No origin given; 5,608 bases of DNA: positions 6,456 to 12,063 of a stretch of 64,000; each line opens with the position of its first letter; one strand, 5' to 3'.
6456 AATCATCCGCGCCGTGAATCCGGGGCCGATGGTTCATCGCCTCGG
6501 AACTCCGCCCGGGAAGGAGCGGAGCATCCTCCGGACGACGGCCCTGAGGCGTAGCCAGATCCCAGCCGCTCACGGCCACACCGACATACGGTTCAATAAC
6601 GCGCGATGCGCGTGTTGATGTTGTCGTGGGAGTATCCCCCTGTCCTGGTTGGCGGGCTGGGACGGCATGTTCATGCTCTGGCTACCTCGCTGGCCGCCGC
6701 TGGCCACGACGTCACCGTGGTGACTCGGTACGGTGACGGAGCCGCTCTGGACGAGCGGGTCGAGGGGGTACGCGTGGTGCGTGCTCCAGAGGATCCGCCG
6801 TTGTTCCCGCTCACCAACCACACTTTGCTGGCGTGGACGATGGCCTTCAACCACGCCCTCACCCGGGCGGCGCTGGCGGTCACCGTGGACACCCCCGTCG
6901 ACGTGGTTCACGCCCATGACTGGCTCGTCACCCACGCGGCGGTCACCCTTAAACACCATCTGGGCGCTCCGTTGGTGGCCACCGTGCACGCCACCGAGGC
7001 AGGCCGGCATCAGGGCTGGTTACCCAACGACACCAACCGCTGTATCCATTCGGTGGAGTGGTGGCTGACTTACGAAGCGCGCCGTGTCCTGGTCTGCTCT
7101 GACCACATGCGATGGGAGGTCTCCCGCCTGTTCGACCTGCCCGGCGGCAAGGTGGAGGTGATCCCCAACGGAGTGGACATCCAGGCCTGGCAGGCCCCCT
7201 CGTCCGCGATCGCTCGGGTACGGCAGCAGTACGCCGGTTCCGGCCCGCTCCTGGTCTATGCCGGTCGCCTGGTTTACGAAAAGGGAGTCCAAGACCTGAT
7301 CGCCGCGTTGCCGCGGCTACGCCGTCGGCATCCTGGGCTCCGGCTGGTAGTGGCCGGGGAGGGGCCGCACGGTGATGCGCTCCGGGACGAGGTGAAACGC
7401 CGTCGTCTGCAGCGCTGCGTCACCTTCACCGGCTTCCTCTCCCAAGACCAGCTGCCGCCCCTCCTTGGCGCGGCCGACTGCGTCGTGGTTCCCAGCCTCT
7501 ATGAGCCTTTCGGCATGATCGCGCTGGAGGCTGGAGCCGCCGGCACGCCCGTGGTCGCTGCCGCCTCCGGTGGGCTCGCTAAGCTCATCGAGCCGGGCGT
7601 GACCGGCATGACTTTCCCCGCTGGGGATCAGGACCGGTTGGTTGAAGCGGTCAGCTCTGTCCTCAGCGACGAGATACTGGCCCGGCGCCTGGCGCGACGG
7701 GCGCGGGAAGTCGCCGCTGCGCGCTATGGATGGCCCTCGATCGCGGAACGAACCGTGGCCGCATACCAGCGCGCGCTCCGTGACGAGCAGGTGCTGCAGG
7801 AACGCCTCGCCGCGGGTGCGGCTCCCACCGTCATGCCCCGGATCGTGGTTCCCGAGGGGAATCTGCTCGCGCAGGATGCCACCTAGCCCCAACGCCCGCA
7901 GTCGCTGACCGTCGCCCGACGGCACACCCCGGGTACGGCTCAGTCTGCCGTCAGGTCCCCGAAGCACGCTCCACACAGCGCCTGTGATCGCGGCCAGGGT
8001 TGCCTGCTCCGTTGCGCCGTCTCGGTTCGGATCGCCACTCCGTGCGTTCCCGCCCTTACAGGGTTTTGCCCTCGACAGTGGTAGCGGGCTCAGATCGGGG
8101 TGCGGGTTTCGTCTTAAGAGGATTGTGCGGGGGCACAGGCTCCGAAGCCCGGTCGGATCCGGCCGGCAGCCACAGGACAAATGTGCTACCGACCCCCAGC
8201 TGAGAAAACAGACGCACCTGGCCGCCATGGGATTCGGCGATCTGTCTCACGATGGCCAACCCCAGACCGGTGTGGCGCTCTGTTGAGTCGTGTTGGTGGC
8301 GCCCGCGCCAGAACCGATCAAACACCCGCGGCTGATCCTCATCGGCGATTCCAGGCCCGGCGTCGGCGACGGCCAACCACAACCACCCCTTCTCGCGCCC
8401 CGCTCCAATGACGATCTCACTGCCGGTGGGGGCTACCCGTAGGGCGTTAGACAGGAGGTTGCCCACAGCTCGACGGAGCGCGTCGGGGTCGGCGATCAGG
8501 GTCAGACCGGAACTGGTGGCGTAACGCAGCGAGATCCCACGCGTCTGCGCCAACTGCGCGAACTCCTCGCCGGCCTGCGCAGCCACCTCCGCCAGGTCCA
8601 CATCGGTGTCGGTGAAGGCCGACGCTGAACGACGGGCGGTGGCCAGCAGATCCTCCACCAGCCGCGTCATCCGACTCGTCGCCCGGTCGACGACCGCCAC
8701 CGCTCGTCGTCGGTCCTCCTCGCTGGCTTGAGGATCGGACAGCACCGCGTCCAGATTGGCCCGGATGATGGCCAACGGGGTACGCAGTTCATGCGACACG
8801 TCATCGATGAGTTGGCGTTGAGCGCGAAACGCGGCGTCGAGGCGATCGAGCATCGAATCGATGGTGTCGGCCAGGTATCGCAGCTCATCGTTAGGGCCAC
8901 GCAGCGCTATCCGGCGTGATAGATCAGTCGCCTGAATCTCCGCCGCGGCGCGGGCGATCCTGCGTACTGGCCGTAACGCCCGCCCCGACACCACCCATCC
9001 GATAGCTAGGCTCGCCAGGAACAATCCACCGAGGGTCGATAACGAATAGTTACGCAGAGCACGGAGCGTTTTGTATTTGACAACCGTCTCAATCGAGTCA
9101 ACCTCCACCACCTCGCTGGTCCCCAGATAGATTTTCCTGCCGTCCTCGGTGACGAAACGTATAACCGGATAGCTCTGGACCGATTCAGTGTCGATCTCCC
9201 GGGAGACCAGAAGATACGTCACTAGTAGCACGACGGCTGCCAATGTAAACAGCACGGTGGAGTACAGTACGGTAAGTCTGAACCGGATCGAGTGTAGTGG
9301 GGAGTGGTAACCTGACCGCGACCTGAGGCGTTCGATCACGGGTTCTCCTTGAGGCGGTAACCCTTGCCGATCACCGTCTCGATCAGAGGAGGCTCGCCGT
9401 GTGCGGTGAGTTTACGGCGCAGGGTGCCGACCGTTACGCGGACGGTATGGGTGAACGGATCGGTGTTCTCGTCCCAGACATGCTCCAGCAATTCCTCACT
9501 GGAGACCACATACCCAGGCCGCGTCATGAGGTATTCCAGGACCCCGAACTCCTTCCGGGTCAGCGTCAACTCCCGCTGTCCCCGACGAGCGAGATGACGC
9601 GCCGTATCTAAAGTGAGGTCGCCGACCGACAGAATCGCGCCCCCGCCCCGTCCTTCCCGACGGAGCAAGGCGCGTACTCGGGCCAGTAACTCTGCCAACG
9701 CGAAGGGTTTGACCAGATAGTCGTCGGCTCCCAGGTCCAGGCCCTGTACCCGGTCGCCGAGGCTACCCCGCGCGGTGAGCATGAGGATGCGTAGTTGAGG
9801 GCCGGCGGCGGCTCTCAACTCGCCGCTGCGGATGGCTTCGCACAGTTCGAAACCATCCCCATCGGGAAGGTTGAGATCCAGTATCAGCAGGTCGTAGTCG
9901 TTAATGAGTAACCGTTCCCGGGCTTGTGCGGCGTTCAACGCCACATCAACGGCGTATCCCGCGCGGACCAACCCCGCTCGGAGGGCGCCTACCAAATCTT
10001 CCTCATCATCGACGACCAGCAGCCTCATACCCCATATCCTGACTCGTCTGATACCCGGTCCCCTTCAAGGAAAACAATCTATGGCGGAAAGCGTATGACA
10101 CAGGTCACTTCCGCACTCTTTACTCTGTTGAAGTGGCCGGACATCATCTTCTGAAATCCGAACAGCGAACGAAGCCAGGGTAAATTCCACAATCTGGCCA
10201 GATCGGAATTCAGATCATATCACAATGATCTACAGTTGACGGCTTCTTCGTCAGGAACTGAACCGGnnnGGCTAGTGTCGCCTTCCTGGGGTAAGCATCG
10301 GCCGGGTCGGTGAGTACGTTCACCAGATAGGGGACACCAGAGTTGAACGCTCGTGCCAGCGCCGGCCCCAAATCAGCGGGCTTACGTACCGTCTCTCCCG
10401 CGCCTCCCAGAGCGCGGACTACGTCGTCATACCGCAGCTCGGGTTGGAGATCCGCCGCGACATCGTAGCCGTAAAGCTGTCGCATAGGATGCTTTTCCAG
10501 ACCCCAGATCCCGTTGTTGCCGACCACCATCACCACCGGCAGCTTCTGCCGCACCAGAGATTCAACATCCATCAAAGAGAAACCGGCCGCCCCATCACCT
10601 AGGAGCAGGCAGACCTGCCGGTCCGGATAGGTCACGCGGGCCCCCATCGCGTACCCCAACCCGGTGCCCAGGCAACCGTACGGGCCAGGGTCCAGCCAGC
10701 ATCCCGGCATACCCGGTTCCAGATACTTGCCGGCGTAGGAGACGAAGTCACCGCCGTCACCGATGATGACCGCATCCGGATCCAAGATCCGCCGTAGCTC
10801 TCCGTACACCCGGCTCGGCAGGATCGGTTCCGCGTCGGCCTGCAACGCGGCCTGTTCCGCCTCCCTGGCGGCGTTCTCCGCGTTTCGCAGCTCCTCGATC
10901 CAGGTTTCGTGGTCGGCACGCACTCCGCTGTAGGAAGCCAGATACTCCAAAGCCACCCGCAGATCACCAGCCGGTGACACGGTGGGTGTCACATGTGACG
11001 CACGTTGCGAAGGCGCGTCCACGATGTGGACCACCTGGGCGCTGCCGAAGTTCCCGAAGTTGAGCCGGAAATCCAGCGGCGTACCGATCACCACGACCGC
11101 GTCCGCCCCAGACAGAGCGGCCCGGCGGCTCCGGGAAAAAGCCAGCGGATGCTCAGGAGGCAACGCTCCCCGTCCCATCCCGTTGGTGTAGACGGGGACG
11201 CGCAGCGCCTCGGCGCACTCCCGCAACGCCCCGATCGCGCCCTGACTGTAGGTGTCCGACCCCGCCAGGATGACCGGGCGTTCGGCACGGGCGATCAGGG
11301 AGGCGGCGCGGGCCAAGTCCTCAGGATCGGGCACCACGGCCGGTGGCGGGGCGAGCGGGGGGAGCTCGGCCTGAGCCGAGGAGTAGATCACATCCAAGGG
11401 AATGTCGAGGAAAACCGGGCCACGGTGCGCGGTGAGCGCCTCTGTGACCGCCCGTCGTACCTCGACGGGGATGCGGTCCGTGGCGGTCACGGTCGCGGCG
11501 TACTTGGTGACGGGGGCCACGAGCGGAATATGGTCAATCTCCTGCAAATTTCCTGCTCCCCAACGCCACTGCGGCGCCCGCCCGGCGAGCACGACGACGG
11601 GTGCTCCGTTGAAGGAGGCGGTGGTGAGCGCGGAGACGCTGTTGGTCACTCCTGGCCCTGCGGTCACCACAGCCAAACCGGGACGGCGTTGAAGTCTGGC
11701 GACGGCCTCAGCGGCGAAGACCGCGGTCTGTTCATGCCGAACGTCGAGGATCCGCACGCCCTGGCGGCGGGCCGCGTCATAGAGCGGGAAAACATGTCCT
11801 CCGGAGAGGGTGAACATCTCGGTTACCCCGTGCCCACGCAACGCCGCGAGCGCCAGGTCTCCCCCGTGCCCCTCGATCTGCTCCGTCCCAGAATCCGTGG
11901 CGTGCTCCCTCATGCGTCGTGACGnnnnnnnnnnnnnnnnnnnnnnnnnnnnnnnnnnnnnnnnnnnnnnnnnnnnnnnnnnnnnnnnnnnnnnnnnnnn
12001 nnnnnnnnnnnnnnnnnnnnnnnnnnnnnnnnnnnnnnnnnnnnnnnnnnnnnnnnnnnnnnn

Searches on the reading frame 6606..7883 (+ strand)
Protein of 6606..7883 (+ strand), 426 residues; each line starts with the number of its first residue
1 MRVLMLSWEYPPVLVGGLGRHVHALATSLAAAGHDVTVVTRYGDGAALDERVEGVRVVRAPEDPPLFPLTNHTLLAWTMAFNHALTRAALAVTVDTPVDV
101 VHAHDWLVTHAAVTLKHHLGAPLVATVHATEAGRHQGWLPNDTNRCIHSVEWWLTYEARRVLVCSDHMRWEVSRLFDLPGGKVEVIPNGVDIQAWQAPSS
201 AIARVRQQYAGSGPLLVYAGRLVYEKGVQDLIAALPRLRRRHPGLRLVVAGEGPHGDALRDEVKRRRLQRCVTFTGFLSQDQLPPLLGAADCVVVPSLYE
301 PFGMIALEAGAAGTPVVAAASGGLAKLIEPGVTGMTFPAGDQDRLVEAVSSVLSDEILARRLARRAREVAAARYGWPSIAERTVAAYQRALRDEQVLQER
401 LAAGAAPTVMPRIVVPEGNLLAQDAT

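Call 55: search_protein_families(library=pfam, proteins=[window:6606-7883:+], max_evalue=0.00001)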
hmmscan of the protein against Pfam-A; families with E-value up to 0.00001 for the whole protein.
window:6606-7883:+ (426 aa): 7 families
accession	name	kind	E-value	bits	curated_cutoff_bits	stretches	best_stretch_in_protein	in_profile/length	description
PF00534.26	Glycos_transf_1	-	2.5e-43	148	26.4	1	211-368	13-171/172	Glycosyl transferases group 1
PF13692.12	Glyco_trans_1_4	-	3.8e-36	124.9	27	1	214-355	2-142/142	Glycosyl transferases group 1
PF13439.12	Glyco_transf_4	-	6.2e-31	108.1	28.5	1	15-193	1-169/170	Glycosyltransferase Family 4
PF13579.12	Glyco_trans_4_4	-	5.4e-23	82.5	29.7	1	16-189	1-158/158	Glycosyl transferase 4-like domain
PF20706.3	GT4-conflict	-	1.3e-22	80.8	26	1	17-381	13-383/385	Family 4 Glycosyltransferase in conflict systems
PF08323.17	Glyco_transf_5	-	2.8e-20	73.5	22.7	1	2-175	1-227/239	Starch synthase catalytic domain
PF13524.12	Glyco_trans_1_2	-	5.1e-10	39.9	25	1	235-382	6-141/144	Glycosyl transferase-like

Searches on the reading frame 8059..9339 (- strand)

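Call 55: search_protein_families(library=pfam, proteins=[window:8059-9339:-], max_evalue=0.00001)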
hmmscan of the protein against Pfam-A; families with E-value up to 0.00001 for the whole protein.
window:8059-9339:- (427 aa): 3 families
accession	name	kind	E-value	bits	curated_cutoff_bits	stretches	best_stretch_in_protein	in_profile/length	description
PF02518.31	HATPase_c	-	9.5e-27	94.1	26.4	1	284-393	2-109/111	Histidine kinase-, DNA gyrase B-, and HSP90-like ATPase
PF00512.31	HisKA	-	4.6e-15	55.8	26.9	1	173-238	1-64/66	His Kinase A (phospho-acceptor) domain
PF00672.30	HAMP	-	9.5e-10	39.1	25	1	117-168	2-52/53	HAMP domain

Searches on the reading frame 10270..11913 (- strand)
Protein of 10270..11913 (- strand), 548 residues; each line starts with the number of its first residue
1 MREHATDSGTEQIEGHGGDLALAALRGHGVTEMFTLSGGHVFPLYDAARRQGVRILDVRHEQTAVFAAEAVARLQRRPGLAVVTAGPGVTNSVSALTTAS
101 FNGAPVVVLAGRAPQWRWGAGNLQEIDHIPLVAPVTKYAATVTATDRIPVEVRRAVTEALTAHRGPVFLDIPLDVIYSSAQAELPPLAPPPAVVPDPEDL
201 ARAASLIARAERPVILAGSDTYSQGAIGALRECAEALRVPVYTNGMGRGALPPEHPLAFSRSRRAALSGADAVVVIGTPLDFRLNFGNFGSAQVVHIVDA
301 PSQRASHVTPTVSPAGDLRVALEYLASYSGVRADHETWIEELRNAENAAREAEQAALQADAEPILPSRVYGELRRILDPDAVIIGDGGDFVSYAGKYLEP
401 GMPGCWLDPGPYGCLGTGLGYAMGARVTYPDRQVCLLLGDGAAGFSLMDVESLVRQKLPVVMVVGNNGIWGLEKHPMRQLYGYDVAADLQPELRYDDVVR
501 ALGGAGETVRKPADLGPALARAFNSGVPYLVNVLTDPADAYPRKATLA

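Call 55: search_protein_families(library=pfam, proteins=[window:10270-11913:-], max_evalue=0.00001)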
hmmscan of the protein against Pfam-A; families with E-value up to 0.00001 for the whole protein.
window:10270-11913:- (548 aa): 3 families
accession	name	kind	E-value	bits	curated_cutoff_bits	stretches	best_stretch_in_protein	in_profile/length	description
PF02776.23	TPP_enzyme_N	-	8e-33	113.2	26.8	1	17-129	3-117/119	Thiamine pyrophosphate enzyme, N-terminal TPP binding domain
PF02775.26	TPP_enzyme_C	-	5.9e-31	107.7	21.9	1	386-533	1-151/151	Thiamine pyrophosphate enzyme, C-terminal TPP binding domain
PF00205.28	TPP_enzyme_M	-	6.4e-23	81.4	30.4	1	201-324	2-136/137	Thiamine pyrophosphate enzyme, central domain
